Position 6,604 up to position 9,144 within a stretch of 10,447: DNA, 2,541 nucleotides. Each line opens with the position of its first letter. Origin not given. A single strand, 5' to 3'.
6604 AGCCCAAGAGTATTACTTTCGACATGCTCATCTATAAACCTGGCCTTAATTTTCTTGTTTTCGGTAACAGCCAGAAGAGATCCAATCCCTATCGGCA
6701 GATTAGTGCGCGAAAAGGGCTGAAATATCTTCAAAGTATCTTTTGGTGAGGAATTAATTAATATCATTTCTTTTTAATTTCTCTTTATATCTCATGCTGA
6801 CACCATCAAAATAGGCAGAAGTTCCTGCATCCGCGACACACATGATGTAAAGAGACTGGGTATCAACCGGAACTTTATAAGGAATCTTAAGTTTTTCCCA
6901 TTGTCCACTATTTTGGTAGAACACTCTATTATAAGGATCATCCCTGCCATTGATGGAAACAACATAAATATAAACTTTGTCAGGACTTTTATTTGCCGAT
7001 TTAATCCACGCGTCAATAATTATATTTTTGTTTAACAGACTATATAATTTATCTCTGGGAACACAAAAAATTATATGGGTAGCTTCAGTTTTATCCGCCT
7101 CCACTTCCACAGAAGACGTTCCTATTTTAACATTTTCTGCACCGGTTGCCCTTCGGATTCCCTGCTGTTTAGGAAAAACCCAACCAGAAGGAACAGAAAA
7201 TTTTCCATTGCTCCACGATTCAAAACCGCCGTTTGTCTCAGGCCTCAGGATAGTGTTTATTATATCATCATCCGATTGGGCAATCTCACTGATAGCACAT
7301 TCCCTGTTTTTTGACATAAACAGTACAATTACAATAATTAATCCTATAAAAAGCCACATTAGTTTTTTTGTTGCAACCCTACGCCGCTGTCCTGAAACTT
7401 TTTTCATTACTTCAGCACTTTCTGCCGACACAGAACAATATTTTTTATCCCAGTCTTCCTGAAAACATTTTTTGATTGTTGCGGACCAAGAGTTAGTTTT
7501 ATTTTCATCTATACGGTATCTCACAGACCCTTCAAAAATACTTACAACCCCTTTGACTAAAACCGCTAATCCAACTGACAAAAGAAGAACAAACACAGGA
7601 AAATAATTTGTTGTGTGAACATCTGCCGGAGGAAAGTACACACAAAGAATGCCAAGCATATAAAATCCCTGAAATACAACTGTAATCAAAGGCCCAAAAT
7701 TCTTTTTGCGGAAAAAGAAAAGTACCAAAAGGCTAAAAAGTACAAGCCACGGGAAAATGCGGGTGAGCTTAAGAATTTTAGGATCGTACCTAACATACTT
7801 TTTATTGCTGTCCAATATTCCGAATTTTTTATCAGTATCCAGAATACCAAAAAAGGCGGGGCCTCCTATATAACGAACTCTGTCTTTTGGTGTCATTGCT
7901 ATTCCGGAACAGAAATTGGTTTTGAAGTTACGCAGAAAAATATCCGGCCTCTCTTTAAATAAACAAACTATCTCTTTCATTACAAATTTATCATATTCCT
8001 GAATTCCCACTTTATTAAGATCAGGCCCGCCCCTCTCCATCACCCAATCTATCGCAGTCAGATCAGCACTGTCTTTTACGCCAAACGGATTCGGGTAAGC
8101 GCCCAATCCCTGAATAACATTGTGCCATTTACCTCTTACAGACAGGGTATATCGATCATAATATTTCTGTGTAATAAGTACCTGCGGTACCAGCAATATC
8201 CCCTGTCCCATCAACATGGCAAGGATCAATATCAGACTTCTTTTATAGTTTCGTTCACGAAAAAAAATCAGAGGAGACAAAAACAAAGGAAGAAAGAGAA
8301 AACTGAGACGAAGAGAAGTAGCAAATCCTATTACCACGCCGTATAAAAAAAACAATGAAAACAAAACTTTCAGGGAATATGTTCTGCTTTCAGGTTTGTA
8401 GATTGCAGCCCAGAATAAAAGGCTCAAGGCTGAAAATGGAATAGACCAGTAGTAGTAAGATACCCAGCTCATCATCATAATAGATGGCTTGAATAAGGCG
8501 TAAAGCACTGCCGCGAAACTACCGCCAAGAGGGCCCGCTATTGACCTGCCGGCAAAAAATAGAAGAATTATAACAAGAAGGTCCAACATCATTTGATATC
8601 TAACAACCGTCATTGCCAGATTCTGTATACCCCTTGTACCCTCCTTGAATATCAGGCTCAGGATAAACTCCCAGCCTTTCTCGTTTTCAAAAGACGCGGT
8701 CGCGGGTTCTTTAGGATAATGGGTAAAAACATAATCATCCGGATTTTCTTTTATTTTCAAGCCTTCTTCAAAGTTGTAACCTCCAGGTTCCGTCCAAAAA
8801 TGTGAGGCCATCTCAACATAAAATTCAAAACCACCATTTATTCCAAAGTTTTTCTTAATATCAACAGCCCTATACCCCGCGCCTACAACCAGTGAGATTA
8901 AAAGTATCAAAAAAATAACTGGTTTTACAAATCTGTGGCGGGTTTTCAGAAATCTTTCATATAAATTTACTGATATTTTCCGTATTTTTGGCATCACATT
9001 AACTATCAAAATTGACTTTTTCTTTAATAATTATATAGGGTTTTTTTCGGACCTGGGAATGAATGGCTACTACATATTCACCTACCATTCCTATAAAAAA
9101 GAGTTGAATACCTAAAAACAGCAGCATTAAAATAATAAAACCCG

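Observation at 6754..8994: Large polytopic membrane protein with GT-C-like topology but no family signature I can recognise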

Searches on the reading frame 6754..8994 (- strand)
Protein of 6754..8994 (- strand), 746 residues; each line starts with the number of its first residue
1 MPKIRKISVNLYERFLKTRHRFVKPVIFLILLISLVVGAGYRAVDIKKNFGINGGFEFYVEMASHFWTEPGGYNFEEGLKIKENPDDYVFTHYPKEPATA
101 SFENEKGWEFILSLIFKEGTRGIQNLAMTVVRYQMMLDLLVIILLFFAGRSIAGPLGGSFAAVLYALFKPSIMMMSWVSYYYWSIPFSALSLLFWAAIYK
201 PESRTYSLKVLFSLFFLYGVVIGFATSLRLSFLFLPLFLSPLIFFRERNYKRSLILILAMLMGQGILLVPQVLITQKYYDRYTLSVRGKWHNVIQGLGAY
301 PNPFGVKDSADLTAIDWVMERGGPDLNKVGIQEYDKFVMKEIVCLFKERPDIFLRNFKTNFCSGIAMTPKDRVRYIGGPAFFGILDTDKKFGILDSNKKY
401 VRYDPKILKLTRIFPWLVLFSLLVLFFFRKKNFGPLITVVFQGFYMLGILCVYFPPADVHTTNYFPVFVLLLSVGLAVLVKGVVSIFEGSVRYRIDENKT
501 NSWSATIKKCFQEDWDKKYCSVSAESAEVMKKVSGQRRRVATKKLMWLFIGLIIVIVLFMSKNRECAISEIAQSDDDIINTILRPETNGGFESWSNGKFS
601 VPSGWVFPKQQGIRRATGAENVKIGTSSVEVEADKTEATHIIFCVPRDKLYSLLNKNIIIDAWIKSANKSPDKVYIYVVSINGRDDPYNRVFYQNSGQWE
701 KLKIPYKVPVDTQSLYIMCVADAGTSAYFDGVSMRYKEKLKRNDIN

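Call 3: search_protein_families(library=pfam, proteins=[window:6754-8994:-], max_evalue=0.1)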
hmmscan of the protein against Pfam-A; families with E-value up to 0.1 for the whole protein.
window:6754-8994:- (746 aa): 1 family
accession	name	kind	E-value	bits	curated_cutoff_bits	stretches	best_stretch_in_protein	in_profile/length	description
PF02018.23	CBM_4_9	-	7.7e-05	23.5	25.9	1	588-718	6-128/136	Carbohydrate binding domain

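Call 4: search_protein_families(library=ncbifam, proteins=[window:6754-8994:-], max_evalue=0.1)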
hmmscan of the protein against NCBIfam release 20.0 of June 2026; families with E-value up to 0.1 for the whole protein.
window:6754-8994:- (746 aa): 2 families
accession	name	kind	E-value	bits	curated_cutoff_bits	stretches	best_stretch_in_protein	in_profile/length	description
NF045849.1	ICE_MMCAP2_0565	equivalog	0.0071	16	40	1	534-559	44-70/80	Mbov_0395 family pilin-like conjugal transfer protein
TIGR04154.1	archaeo_STT3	subfamily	0.031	12.6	450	1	114-197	82-169/831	oligosaccharyl transferase, archaeosortase A system-associated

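Call 6: find_homologous_proteins(query=window:6757-8994:-, max_evalue=0.001)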
Query window:6757-8994:- (746 aa): 42 proteins with E <= 0.001 among 8000 candidates.
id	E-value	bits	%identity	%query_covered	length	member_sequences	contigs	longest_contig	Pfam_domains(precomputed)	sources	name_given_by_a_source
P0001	0.0e+0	1705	100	100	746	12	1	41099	-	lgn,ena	-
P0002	1.6e-291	987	60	99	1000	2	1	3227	PF13385.14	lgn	-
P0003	2.3e-281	954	58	99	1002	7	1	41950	PF13385.14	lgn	-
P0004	1.5e-268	911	56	99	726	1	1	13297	-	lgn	-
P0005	1.5e-263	895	57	98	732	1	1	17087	-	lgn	-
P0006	1.8e-260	885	55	99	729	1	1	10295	-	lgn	-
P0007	4.6e-258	877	55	95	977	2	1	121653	PF13385.14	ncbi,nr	ncbi:MAG: LamG domain-containing protein [Candidatus Brocadiales bacterium]|nr:LamG domain-containin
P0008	5.7e-258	876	54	99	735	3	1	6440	-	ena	-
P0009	1.4e-255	868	53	99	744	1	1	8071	-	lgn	-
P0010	1.8e-254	865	53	99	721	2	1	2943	-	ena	-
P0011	6.3e-253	860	54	97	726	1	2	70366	-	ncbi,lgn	-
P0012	4.2e-252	857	53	97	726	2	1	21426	-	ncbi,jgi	ncbi:MAG: hypothetical protein WC330_00605 [Candidatus Omnitrophota bacterium]|jgi:hypothetical prot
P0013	9.2e-252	856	53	97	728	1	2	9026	-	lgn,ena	-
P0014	1.0e-250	852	69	71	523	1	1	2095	-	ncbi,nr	ncbi:MAG: hypothetical protein U9Q21_03335 [Candidatus Auribacterota bacterium]|nr:hypothetical prot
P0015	1.8e-248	845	53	97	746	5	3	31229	-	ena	-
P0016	1.5e-246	839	51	99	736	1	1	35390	-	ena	-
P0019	1.1e-224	766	49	99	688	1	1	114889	-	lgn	-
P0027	1.8e-146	508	40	95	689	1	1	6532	PF02018.24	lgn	-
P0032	3.1e-136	474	38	96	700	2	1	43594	-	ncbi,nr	ncbi:MAG: hypothetical protein HQK82_02940 [Desulfovibrionaceae bacterium]|nr:hypothetical protein [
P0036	8.3e-132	459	36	97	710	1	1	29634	-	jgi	-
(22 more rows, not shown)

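Call 7: search_solved_structures(query=window:6757-8994:-, max_evalue=10, show_alignments=2)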
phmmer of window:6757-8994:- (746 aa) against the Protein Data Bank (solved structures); distinct sequences matched with E-value up to 10: 0.

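Call 16: find_encoding_contigs(protein=window:6754-8994:-, flank=10000, max_places=3)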
Protein window:6754-8994:- (746 aa): 1 contig read that carries it; 1 place shown.
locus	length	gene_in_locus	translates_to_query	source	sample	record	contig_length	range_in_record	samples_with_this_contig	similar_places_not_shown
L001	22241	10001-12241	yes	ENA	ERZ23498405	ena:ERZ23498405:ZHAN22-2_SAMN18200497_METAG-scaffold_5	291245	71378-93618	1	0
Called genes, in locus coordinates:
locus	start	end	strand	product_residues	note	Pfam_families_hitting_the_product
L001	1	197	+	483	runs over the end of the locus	PF02310:B12-binding, PF04055:Radical_SAM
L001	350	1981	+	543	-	-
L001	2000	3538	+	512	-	-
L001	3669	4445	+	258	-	PF00483:NTP_transferase, PF12804:NTP_transf_3 (weak)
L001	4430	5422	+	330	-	PF01073:3Beta_HSD, PF01370:Epimerase, PF02719:Polysacc_synt_2, PF04321:RmlD_sub_bind (weak), PF07993:NAD_binding_4, PF16363:GDP_Man_Dehyd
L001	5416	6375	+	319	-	PF01073:3Beta_HSD, PF01370:Epimerase, PF02719:Polysacc_synt_2, PF04321:RmlD_sub_bind, PF05368:NmrA (faint), PF07993:NAD_binding_4 (weak), PF16363:GDP_Man_Dehyd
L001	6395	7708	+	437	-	PF02310:B12-binding, PF04055:Radical_SAM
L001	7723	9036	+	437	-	PF01041:DegT_DnrJ_EryC1, PF01053:Cys_Met_Meta_PP (weak)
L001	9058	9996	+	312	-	PF00535:Glycos_transf_2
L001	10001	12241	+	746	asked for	-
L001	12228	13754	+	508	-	PF02310:B12-binding, PF04055:Radical_SAM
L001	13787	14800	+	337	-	PF01408:GFO_IDH_MocA, PF02894:GFO_IDH_MocA_C, PF22725:GFO_IDH_MocA_C3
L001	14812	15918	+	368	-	PF00155:Aminotran_1_2 (weak), PF01041:DegT_DnrJ_EryC1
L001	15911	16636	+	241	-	PF00535:Glycos_transf_2, PF10111:Glyco_tranf_2_2 (weak)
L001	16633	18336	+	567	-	PF02310:B12-binding, PF04055:Radical_SAM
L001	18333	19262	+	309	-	PF13489:Methyltransf_23, PF07021:MetW, PF13847:Methyltransf_31, PF08241:Methyltransf_11, PF08242:Methyltransf_12, PF13649:Methyltransf_25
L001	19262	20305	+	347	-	PF13353:Fer4_12 (weak), PF04055:Radical_SAM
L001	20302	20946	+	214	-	-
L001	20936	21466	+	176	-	-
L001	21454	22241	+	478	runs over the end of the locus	PF02310:B12-binding, PF04055:Radical_SAM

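Call 19: predict_structure(alignment_id=A1)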
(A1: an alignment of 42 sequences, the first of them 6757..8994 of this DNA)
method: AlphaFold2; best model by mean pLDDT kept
length: 746 residues; sequences in the alignment: 42
mean_pLDDT: 85.4   pTM: 0.86
mean pLDDT of the five models: 85.4, 83.9, 83.7, 83.7, 83.6
residues with pLDDT >= 90: 386; 70-90: 254; 50-70: 73; < 50: 33
segments of 3 or more residues with pLDDT < 50: 390-397, 523-535, 562-567
pLDDT, mean of each block of 10 residues (from residue 1): 79 87 95 98 92 88 93 90 94 90 79 96 96 96 98 97 96 89 94 97 92 98 93 94 94 98 95 88 79 86 89 88 85 88 93 87 81 66 69 48 73 90 93 95 92 72 94 97 91 72 85 86 47 48 66 68 48 68 89 82 80 88 93 87 91 91 91 88 64 88 91 89 92 89 57
secondary structure, 60 per line:
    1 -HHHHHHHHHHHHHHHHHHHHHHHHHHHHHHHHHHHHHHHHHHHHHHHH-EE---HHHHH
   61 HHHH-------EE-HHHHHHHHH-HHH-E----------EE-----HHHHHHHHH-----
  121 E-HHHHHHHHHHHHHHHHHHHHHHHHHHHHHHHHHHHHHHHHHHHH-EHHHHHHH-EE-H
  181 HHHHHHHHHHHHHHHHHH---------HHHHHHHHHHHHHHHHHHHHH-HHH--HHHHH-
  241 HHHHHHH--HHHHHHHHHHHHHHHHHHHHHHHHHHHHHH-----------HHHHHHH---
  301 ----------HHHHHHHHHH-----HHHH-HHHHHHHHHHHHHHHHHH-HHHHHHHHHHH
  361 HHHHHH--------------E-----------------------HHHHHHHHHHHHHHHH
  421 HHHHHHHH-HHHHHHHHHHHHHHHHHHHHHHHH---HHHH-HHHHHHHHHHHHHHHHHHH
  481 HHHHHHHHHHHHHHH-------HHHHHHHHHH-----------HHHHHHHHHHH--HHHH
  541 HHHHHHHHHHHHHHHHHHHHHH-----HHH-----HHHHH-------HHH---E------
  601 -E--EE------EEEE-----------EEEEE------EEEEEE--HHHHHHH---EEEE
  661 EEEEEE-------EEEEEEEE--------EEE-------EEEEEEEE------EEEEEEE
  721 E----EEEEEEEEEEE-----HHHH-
elements in order (helices of 4 or more, strands of 3 or more residues): H2-49 H56-64 H75-83 H107-115 H123-166 H169-175 H180-198 H208-228 H235-239 H241-247 H250-279 H291-297 H311-320 H326-329 H331-348 H350-366 H405-428 H430-453 H457-460 H462-495 H503-512 H524-534 H537-562 H576-580 E613-616 E628-632 E639-644 H647-653 E657-666 E674-681 E690-692 E700-707 E714-721 E726-736 H742-745

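Call 20: search_protein_families(library=pfam, proteins=[L001:350-1981:+, L001:1988-3538:+, L001:20302-20946:+, L001:20936-21466:+], max_evalue=1)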
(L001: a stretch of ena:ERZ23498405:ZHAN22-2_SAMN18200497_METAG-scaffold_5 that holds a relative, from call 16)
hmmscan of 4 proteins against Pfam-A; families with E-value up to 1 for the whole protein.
L001:350-1981:+ (543 aa): 1 family
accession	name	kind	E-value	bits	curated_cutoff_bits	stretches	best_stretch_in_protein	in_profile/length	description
PF23676.1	YnaM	-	0.18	11.9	27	1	141-165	1-25/37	Protein YnaM-like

L001:1988-3538:+ (516 aa): 0 families

L001:20302-20946:+ (214 aa): 0 families

L001:20936-21466:+ (176 aa): 0 families

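Call 22: fold_search(model_id=the predicted structure, library=pdb)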
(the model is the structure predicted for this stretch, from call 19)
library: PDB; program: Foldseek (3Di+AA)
matches with E <= 10: 1104; with E <= 0.001: 82
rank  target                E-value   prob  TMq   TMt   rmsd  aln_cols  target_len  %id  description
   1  7e9s_A                7.9e-07  1.00  0.35  0.30  15.0       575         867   12  Archaeal oligosaccharyltransferase AglB from Archaeoglobus fulgidus in complex with an inhibitory peptide and a dolich (released 2021-09-08)
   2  3wak                  1.9e-06  1.00  0.35  0.31  20.8       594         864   12  Crystal structure of the Archaeoglobus fulgidus oligosaccharyltransferase (O29867_ARCFU) in the apo form (released 2013-10-30)
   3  5gmy_A                4.2e-06  1.00  0.35  0.31  20.5       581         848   11  Crystal structure of the Archaeoglobus fulgidus oligosaccharyltransferase (O29867_ARCFU) tethered with an acceptor pep (released 2017-02-01)
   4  2zey_A                5.4e-06  1.00  0.16  0.74   4.5       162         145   17  Family 16 carbohydrate binding module (released 2008-03-04)
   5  3oea_A                6.4e-06  1.00  0.16  0.73   4.5       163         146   18  Crystal structure of the Q121E mutants of C.polysaccharolyticus CBM16-1 bound to cellopentaose (released 2010-08-25)
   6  3waj                  7.3e-06  1.00  0.34  0.33  22.2       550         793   10  Crystal structure of the Archaeoglobus fulgidus oligosaccharyltransferase (O29867_ARCFU) complex with Zn and sulfate (released 2013-10-30)
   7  3oeb_A                8.0e-06  1.00  0.16  0.73   4.6       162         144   18  Crystal structure of the Q121E mutant of C.polysaccharolyticus CBM16-1 bound to mannopentaose (released 2010-08-25)
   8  2zey_B                1.0e-05  1.00  0.17  0.76   3.8       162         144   16  Family 16 carbohydrate binding module (released 2008-03-04)
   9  2zew_B                1.5e-05  1.00  0.16  0.73   4.5       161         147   17  Family 16 Cabohydrate Binding Domain Module 1 (released 2008-03-04)
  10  2zex_A                1.8e-05  1.00  0.16  0.73   4.5       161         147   18  Family 16 carbohydrate binding module (released 2008-03-04)
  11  2xon_L                2.0e-05  1.00  0.16  0.70   3.9       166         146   18  Structure of TmCBM61 in complex with beta-1,4-galactotriose at 1.4 A resolution (released 2010-09-08)
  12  4bj0_A                2.7e-05  1.00  0.17  0.66   4.3       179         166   13  Xyloglucan binding module (CBM4-2 X2-L110F) in complex with branched xyloses (released 2014-04-23)
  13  4xup_C                2.7e-05  1.00  0.16  0.61   5.5       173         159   15  Structure of the N-terminal CBM22-1-CBM22-2 tandem domain from Paenibacillus barcinonensis Xyn10C (released 2015-06-03)
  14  4xup_E                2.9e-05  1.00  0.15  0.57   6.6       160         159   17  Structure of the N-terminal CBM22-1-CBM22-2 tandem domain from Paenibacillus barcinonensis Xyn10C (released 2015-06-03)
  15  2zex_B                3.4e-05  1.00  0.16  0.73   4.5       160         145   18  Family 16 carbohydrate binding module (released 2008-03-04)
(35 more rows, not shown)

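Call 37: find_encoding_contigs(protein=P0007, flank=8000, max_places=1)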
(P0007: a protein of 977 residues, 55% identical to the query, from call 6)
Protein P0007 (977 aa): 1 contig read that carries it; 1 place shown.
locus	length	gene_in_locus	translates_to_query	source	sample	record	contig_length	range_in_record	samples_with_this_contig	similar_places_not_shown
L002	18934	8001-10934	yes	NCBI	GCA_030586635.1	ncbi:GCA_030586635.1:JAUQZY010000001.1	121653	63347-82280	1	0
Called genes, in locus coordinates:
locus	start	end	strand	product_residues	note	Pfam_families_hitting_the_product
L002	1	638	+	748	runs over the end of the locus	PF13385:Laminin_G_3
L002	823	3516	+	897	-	PF13385:Laminin_G_3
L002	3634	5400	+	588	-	-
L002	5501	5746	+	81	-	PF13683:rve_3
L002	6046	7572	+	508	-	PF02142:MGS (weak), PF01808:AICARFT_IMPCHas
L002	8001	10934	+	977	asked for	PF13385:Laminin_G_3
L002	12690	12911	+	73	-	-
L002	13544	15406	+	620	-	PF09586:YfhO (weak)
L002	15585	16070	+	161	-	-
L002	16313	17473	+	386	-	PF04015:DUF362, PF00037:Fer4 (faint), PF12837:Fer4_6 (faint), PF13237:Fer4_10, PF12838:Fer4_7 (weak), PF13187:Fer4_9 (weak)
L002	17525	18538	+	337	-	PF04055:Radical_SAM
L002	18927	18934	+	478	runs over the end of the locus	PF02310:B12-binding, PF04055:Radical_SAM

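Call 38: find_encoding_contigs(protein=P0016, flank=8000, max_places=1)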
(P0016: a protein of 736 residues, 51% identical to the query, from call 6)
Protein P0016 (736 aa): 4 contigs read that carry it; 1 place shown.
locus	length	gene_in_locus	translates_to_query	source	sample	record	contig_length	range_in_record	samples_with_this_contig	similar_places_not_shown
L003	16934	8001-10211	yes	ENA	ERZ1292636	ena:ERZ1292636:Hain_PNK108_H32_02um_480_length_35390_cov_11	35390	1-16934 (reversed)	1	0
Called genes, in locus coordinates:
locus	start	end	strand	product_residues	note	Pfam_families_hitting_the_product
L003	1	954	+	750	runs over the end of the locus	PF13385:Laminin_G_3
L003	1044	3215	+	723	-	-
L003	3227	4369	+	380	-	PF02350:Epimerase_2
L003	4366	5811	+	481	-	PF02310:B12-binding, PF04055:Radical_SAM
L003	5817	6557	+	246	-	PF00535:Glycos_transf_2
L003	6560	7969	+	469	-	PF02310:B12-binding, PF04055:Radical_SAM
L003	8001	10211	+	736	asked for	-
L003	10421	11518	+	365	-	PF13353:Fer4_12 (weak), PF04055:Radical_SAM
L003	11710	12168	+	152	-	-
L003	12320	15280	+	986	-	PF00754:F5_F8_type_C, PF22633:F5_F8_type_C_2, PF00754:F5_F8_type_C, PF09586:YfhO (weak), PF22633:F5_F8_type_C_2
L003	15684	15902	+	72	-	-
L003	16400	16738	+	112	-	PF02310:B12-binding (weak)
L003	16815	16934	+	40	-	?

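Call 39: find_encoding_contigs(protein=P0032, flank=8000, max_places=1)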
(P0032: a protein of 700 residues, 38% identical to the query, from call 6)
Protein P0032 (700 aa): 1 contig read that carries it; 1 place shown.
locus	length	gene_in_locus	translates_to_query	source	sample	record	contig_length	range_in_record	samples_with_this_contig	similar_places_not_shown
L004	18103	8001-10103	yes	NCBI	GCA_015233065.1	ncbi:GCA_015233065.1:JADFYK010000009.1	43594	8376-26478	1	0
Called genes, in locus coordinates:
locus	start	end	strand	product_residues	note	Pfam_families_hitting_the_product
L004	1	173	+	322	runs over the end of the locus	PF00535:Glycos_transf_2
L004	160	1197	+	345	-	PF01209:Ubie_methyltran, PF13489:Methyltransf_23, PF05175:MTS (weak), PF08241:Methyltransf_11, PF08242:Methyltransf_12, PF13649:Methyltransf_25, PF13847:Methyltransf_31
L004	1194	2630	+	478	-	PF02310:B12-binding, PF04055:Radical_SAM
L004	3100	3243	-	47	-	PF14294:DUF4372 (weak)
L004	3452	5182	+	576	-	PF02543:Carbam_trans_N, PF16861:Carbam_trans_C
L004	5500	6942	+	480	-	-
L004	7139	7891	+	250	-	PF01209:Ubie_methyltran, PF13489:Methyltransf_23, PF08241:Methyltransf_11, PF08242:Methyltransf_12, PF13649:Methyltransf_25, PF13847:Methyltransf_31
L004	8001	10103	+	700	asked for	-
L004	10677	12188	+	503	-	PF02310:B12-binding, PF04055:Radical_SAM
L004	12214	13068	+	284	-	PF13489:Methyltransf_23, PF13847:Methyltransf_31 (weak), PF08241:Methyltransf_11, PF08242:Methyltransf_12, PF13649:Methyltransf_25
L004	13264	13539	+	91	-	PF01610:DDE_Tnp_ISL3 (weak)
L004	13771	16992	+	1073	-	-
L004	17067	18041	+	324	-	PF13489:Methyltransf_23, PF08241:Methyltransf_11, PF08242:Methyltransf_12, PF13649:Methyltransf_25, PF13847:Methyltransf_31 (weak)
